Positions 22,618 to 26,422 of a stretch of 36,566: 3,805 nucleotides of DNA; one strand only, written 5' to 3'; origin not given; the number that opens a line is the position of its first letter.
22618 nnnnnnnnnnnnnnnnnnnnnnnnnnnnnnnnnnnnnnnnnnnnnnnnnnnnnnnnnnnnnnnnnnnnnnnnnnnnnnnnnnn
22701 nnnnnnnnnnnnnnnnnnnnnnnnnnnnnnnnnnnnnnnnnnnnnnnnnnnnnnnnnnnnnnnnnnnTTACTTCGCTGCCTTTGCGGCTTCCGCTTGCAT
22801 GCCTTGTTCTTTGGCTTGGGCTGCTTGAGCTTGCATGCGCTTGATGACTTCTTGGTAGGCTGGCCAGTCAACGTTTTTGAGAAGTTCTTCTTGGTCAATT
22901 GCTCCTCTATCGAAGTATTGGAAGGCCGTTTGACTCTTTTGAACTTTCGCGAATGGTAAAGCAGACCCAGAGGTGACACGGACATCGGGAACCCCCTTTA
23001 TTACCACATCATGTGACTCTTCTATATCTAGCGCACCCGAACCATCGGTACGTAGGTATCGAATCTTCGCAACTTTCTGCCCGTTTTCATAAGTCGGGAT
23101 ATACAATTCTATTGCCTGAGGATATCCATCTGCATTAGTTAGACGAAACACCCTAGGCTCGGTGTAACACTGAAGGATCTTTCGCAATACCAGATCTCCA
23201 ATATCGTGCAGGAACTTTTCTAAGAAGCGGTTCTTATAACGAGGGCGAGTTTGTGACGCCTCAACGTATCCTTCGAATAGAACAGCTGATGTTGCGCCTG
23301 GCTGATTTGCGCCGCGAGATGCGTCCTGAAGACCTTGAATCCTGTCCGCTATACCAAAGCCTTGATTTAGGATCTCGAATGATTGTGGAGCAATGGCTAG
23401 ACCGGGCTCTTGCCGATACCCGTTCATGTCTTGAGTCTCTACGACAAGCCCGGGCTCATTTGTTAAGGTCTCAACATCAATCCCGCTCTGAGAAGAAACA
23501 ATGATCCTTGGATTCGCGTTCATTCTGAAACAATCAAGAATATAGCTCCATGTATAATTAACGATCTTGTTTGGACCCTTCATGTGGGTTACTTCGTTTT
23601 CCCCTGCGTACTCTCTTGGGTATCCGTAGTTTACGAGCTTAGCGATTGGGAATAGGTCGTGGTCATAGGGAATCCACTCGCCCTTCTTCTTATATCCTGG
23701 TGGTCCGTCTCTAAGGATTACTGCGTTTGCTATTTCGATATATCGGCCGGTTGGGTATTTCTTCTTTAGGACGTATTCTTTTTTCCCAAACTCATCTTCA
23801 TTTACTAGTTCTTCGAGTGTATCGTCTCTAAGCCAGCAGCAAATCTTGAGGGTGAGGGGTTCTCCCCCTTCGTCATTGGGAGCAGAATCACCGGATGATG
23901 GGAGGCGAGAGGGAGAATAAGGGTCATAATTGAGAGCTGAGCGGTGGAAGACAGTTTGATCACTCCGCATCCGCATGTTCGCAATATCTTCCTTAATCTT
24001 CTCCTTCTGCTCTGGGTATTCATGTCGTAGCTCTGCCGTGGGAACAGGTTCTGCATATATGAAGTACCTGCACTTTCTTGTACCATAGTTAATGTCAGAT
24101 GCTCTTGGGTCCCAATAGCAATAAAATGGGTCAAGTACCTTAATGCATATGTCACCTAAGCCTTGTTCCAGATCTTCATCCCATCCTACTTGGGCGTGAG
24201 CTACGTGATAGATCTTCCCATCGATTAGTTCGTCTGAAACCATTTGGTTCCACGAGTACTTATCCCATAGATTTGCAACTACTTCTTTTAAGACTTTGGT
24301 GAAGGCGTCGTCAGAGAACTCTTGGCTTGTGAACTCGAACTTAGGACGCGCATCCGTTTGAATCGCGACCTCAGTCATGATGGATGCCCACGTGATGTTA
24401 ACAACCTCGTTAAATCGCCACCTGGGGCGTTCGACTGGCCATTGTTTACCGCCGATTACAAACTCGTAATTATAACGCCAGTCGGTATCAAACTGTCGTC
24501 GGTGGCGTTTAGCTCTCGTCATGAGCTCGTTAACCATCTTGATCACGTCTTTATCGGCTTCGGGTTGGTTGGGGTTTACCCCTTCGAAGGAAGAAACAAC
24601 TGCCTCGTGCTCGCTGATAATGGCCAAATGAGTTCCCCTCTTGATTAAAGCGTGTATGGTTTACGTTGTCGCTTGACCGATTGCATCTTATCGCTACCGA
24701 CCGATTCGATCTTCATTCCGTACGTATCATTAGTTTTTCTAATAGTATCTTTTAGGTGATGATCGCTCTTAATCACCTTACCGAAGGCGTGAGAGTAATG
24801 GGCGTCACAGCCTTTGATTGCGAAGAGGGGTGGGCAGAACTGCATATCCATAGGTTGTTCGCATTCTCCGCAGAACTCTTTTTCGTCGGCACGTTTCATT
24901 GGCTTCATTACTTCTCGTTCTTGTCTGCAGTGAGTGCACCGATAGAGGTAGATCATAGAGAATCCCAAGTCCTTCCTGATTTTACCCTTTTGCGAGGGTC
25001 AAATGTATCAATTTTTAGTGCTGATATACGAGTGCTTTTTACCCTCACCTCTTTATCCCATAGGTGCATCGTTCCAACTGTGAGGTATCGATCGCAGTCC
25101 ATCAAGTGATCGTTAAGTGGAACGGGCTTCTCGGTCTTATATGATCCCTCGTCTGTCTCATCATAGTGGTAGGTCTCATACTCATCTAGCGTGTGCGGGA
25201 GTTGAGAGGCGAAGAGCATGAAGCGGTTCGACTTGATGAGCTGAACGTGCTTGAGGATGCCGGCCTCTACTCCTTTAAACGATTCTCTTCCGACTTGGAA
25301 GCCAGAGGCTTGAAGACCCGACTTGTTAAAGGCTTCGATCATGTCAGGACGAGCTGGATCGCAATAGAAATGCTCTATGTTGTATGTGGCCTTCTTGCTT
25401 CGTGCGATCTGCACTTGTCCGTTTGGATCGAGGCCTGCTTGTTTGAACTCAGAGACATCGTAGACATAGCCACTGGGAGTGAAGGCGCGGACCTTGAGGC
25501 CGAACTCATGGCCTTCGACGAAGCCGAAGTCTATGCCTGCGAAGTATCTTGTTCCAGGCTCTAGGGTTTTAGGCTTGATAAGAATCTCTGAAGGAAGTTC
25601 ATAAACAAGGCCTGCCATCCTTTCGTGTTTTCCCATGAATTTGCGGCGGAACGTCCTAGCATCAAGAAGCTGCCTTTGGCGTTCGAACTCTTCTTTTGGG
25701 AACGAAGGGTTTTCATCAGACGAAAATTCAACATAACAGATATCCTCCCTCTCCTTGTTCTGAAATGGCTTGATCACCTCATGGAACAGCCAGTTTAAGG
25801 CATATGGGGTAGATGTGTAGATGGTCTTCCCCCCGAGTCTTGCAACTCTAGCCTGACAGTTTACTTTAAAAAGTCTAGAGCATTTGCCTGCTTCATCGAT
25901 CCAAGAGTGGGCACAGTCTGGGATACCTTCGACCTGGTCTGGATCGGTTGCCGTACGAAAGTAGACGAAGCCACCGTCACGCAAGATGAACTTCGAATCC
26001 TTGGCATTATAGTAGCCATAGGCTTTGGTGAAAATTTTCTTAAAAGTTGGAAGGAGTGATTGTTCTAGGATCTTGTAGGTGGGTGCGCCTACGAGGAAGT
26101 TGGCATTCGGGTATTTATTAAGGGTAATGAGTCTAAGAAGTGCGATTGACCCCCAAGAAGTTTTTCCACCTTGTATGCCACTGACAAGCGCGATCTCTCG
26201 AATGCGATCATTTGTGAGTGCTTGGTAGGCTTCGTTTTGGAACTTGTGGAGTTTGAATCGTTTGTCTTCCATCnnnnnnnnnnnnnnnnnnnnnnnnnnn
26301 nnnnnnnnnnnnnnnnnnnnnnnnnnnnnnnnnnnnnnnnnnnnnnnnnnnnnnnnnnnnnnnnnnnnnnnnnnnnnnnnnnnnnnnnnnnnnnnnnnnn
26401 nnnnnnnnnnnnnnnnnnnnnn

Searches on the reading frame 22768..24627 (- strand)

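Call 14: search_protein_families(library=phrogs, proteins=[window:22768-24627:-], max_evalue=0.001)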
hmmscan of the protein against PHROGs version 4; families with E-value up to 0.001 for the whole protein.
window:22768-24627:- (619 aa): 2 families
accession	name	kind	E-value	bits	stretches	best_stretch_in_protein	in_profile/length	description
phrog_156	-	head and packaging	3.5e-46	158.9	1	38-617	25-587/681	portal protein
phrog_1216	-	head and packaging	0.00013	21.6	1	320-498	335-523/714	portal protein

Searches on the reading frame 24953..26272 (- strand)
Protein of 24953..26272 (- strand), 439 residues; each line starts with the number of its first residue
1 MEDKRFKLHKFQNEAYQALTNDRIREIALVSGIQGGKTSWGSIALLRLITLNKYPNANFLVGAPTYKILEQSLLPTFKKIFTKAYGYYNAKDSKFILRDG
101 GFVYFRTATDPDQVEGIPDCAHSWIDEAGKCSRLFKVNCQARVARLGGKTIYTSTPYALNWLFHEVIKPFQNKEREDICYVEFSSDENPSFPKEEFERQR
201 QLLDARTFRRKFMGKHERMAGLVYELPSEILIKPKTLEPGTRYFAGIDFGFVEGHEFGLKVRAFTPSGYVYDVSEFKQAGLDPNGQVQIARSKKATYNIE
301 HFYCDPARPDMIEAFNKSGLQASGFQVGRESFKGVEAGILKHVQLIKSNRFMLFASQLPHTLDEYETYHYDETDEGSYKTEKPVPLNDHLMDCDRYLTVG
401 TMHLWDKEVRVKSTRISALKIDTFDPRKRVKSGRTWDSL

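Call 14: search_protein_families(library=phrogs, proteins=[window:24953-26272:-], max_evalue=0.001)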
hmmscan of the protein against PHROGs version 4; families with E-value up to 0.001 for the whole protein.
window:24953-26272:- (439 aa): 4 families
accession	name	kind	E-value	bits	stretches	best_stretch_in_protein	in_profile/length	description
phrog_2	-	head and packaging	3.4e-37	129.6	1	4-412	262-603/807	terminase large subunit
phrog_5653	-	head and packaging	4.4e-19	70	1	220-398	7-177/199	terminase large subunit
phrog_10250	-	head and packaging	1.9e-14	54.9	1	203-413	5-227/228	terminase large subunit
phrog_6672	-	head and packaging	4.1e-10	40.4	1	269-399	6-127/145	terminase large subunit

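Call 16: find_related_loci(query=window:24953-26272:-, collection=viral_contigs, flank=10000)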
Query window:24953-26272:- (439 aa) in viral_contigs; peptide patterns used: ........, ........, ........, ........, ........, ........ (x = any residue, [..] = any of these).
2 stretches matched a pattern; 1 encode a relative of the query (tblastn E <= 1e-3); 1 distinct loci.
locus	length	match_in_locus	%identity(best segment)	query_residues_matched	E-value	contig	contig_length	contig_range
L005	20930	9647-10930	46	6-439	4e-134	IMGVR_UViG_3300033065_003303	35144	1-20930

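Call 32: find_related_loci(query=A1, collection=metagenome_contigs, flank=10000)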
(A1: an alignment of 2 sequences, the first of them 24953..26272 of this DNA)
Query A1 (439 aa) in metagenome_contigs; peptide patterns used: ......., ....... (x = any residue, [..] = any of these).
593 stretches matched a pattern; 192 encode a relative of the query (tblastn E <= 1e-3); the best 80 are kept; 80 distinct loci.
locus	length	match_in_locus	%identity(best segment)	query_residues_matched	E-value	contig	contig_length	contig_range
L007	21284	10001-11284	47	5-438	3e-131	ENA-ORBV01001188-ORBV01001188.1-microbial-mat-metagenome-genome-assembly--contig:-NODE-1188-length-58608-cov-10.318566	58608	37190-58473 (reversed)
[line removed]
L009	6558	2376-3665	46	5-439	4e-127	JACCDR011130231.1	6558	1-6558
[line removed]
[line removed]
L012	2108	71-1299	53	6-439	5e-120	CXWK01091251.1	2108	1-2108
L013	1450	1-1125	44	65-438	3e-112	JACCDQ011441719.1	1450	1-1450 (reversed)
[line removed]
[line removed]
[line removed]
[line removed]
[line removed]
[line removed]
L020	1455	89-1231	38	18-398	1e-71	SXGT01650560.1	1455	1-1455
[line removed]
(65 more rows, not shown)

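Call 33: find_related_loci(query=A1, collection=viral_contigs, flank=10000)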
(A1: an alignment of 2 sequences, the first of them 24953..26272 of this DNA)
Query A1 (439 aa) in viral_contigs; peptide patterns used: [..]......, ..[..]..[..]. (x = any residue, [..] = any of these).
127 stretches matched a pattern; 9 encode a relative of the query (tblastn E <= 1e-3); 9 distinct loci.
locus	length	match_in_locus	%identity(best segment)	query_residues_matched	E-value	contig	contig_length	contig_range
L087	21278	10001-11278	49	8-438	4e-143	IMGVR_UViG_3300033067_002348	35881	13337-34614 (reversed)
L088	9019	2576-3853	49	8-438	4e-143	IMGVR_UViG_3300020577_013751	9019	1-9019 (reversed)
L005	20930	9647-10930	46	6-439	3e-133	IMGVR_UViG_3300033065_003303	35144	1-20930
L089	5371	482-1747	38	5-423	2e-83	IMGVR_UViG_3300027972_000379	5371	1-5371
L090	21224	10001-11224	37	8-401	6e-82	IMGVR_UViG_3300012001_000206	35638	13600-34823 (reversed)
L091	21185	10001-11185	37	8-407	2e-77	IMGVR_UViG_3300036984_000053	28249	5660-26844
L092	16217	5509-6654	38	28-401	3e-72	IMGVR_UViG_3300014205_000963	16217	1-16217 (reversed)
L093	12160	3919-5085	32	6-405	3e-52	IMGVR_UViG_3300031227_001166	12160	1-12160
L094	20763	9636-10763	34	4-399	4e-46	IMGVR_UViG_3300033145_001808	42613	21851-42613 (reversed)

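Call 50: search_protein_families(library=pfam, proteins=[L005:186-704:-, L007:21-611:-, L087:1049-1711:-], max_evalue=0.01)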
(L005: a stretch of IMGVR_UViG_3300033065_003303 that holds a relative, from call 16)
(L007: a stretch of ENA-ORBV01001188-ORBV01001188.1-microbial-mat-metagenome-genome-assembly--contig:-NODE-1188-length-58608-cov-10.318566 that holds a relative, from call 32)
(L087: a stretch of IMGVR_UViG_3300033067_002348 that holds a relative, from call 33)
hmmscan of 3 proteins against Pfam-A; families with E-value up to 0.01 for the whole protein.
L005:186-704:- (172 aa): 1 family
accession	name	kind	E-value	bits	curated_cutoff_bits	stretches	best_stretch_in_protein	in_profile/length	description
PF05866.16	RusA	-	1.7e-07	32.3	22.8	1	30-143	10-117/124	Endodeoxyribonuclease RusA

L007:21-611:- (196 aa): 2 families
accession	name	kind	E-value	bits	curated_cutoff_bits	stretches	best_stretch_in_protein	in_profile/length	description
PF05565.16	Sipho_Gp157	-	3.8e-12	46.9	28.6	1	58-162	39-144/162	Siphovirus Gp157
PF04513.17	Baculo_PEP_C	-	0.0019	18.7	38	1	57-108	36-88/140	Baculovirus polyhedron envelope protein, PEP, C terminus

L087:1049-1711:- (220 aa): 0 families

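Call 76: find_related_loci(query=A1, collection=genome_contigs, flank=10000)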
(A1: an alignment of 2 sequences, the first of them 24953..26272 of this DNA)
Query A1 (439 aa) in genome_contigs; peptide patterns used: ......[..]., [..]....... (x = any residue, [..] = any of these).
164 stretches matched a pattern; 1 encode a relative of the query (tblastn E <= 1e-3); 1 distinct loci.
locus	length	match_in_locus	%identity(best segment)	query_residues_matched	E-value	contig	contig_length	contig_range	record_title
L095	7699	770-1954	41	8-411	2e-89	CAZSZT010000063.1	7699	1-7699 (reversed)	MAG TPA_asm: uncultured Bacteriovoracaceae bacterium isolate binchicken_co277_85 genome assembly, contig: NODE_9448_leng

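Call 98: search_protein_families(library=pfam, proteins=[L007:3166-4029:+, L007:2405-2836:+, L007:2824-3114:+, L087:2306-2641:+, L087:2638-2964:+, L087:2984-3343:+, L087:3652-4044:+, L005:1531-1953:+, L015:2298-3086:+, L015:3083-3724:+], max_evalue=0.01)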
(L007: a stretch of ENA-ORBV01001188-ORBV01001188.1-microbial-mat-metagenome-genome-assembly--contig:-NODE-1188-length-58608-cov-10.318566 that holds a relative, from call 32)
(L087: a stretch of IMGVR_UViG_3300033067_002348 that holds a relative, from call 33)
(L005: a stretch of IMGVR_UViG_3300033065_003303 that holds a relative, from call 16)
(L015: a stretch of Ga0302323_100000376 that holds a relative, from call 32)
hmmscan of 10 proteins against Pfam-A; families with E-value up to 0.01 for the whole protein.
L007:3166-4029:+ (287 aa): 1 family
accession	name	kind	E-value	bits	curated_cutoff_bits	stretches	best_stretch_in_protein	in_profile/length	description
PF03837.19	RecT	-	9.7e-30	104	24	1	16-183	2-194/198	RecT family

L007:2405-2836:+ (143 aa): 0 families

L007:2824-3114:+ (96 aa): 0 families

L087:2306-2641:+ (111 aa): 0 families

L087:2638-2964:+ (108 aa): 0 families

L087:2984-3343:+ (119 aa): 0 families

L087:3652-4044:+ (130 aa): 0 families

L005:1531-1953:+ (140 aa): 0 families

L015:2298-3086:+ (262 aa): 1 family
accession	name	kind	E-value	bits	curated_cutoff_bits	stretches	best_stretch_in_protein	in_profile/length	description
PF12705.13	PDDEXK_1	-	1.8e-13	51.5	22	1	22-259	5-247/247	PD-(D/E)XK nuclease superfamily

L015:3083-3724:+ (213 aa): 1 family
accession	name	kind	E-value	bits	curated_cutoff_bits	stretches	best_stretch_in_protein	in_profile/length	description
PF04404.17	ERF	-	9e-24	84.6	25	1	11-140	2-142/153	ERF superfamily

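Call 101: find_homologous_proteins(query=window:24953-26272:-, max_evalue=1e-60)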
Query window:24953-26272:- (439 aa): 317 proteins with E <= 1e-60 among 3899 candidates; the best 120 are listed.
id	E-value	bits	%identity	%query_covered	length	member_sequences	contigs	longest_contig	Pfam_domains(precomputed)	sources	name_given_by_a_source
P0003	0.0e+0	1025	100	100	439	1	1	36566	PF03237.22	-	-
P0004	3.7e-176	604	60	100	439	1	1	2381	-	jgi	jgi:phage terminase large subunit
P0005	2.8e-163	562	56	99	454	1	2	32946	PF03237.22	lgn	-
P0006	6.2e-158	544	54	100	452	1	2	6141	PF03237.22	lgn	-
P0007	9.2e-158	543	55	99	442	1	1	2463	PF03237.22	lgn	-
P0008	3.8e-155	535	55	99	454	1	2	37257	-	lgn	-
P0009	2.7e-153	529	55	100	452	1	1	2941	PF03237.22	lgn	-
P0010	3.7e-152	525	56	99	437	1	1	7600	-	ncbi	-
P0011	6.2e-152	524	52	100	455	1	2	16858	-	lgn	-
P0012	6.1e-151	521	53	99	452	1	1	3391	-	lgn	-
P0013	1.1e-150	520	54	100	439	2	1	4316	PF17289.9,PF03237.22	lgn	-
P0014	2.7e-150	519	51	100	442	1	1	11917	PF17289.9,PF17288.9,PF04466.20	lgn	-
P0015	8.5e-149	514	51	99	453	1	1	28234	-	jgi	jgi:PBSX family phage terminase large subunit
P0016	5.7e-148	511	51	99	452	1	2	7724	PF03237.22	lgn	-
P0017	1.1e-147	510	52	100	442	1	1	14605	PF17289.9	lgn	-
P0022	3.9e-144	499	53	98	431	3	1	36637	-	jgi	jgi:PBSX family phage terminase large subunit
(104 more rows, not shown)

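Call 102: find_encoding_contigs(protein=P0005, flank=10000, max_places=2)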
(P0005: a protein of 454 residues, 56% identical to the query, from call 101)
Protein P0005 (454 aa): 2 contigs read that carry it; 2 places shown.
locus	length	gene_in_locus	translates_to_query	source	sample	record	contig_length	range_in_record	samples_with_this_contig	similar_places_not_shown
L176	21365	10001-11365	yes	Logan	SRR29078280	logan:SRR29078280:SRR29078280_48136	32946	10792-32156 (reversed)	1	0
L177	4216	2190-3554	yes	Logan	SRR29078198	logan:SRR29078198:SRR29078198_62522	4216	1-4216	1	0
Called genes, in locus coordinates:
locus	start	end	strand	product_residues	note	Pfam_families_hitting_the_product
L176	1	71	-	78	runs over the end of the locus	-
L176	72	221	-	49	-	-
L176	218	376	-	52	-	-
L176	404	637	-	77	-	-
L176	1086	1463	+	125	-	-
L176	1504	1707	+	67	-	-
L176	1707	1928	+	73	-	-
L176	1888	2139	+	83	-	-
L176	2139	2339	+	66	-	-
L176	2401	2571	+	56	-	-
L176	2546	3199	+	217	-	PF04404:ERF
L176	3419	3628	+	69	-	-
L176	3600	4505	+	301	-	PF04321:RmlD_sub_bind (weak), PF01073:3Beta_HSD, PF01370:Epimerase, PF02719:Polysacc_synt_2, PF07993:NAD_binding_4 (weak), PF16363:GDP_Man_Dehyd (faint)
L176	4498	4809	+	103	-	-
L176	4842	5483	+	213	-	PF03102:NeuB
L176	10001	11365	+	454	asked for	PF03237:Terminase_6N (weak)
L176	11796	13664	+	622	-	PF16510:P22_portal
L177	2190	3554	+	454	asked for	PF03237:Terminase_6N (weak)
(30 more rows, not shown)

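Call 103: find_encoding_contigs(protein=P0008, flank=10000, max_places=2)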
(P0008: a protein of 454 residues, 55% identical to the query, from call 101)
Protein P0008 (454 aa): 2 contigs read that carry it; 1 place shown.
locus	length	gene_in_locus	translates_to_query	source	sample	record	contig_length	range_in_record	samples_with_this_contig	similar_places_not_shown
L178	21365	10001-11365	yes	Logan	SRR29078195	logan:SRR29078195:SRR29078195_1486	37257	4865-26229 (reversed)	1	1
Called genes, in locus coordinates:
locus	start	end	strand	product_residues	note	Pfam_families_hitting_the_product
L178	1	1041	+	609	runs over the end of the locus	PF00270:DEAD, PF04851:ResIII, PF18766:SWI2_SNF2, PF00271:Helicase_C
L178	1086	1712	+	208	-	PF06378:SSAP_Sak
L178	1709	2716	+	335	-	-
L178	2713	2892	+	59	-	-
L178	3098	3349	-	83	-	-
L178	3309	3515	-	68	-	-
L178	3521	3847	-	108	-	-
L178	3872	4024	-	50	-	-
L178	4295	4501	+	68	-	-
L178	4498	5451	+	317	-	PF01073:3Beta_HSD, PF01370:Epimerase, PF02719:Polysacc_synt_2, PF04321:RmlD_sub_bind, PF05368:NmrA (weak), PF07993:NAD_binding_4 (weak), PF13460:NAD_binding_10, PF16363:GDP_Man_Dehyd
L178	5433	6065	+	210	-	PF03102:NeuB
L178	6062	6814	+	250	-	PF01408:GFO_IDH_MocA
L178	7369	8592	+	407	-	PF00202:Aminotran_3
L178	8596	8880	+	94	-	-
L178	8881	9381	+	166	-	PF00583:Acetyltransf_1, PF13302:Acetyltransf_3, PF13420:Acetyltransf_4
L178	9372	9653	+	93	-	-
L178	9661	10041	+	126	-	-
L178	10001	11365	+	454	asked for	-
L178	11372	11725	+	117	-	-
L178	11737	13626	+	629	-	PF16510:P22_portal, PF23899:SU10_portal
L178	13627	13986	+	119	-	-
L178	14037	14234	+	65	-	-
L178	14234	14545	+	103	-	-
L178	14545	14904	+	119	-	-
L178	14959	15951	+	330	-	-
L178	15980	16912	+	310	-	-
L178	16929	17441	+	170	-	-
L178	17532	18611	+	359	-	PF01973:MptE-like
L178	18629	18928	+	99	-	-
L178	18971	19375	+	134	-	-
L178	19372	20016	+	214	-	PF24175:SU10_adaptor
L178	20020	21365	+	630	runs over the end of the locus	-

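Call 104: find_encoding_contigs(protein=P0022, flank=10000, max_places=2)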
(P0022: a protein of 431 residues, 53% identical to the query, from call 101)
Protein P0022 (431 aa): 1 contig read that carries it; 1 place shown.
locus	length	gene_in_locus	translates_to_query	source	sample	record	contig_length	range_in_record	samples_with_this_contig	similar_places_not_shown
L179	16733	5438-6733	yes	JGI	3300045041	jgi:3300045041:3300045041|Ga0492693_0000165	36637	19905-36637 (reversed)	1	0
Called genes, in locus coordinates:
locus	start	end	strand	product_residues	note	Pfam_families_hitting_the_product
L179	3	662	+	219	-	?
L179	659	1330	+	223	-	PF03102:NeuB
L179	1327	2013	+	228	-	PF01408:GFO_IDH_MocA (faint)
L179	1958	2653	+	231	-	PF02348:CTP_transf_3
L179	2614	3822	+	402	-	PF00202:Aminotran_3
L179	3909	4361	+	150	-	PF00583:Acetyltransf_1, PF13302:Acetyltransf_3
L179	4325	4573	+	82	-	-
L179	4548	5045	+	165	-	-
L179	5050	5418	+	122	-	-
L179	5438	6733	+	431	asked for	-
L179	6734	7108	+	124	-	PF09723:Zn_ribbon_8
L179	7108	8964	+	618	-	PF16510:P22_portal, PF23899:SU10_portal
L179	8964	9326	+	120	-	-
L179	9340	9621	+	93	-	-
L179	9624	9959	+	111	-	-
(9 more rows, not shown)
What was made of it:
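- Closest known: Origin region of lactococcal Ceduovirus. Different: The host and phage family are unrelated (SU10/P22-portal-type podovirus; calls 102-104).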

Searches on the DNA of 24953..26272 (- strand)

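Call 29: search_rna_families(source=L005, threshold=gathering)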
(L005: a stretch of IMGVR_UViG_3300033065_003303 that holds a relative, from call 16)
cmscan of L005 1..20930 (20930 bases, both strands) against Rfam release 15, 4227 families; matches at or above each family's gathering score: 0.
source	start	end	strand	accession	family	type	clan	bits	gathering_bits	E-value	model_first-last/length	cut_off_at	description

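Call 42: search_rna_families(source=L087, start=1600, end=2400, threshold=evalue, max_evalue=10)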
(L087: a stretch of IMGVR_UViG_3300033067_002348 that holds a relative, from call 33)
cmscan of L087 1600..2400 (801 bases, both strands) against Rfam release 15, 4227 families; matches with E-value up to 10: 2.
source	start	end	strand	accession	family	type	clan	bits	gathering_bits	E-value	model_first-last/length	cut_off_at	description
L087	2130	2297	+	RF01261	snR82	Gene; snRNA; snoRNA; HACA-box;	CL00040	12.2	60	4.1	1-270/270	no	Small nucleolar RNA snR82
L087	1640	1665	+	RF02166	PVT1_3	Gene; lncRNA;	-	11.5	45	2.4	67-95/95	no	Pvt1 oncogene conserved region 3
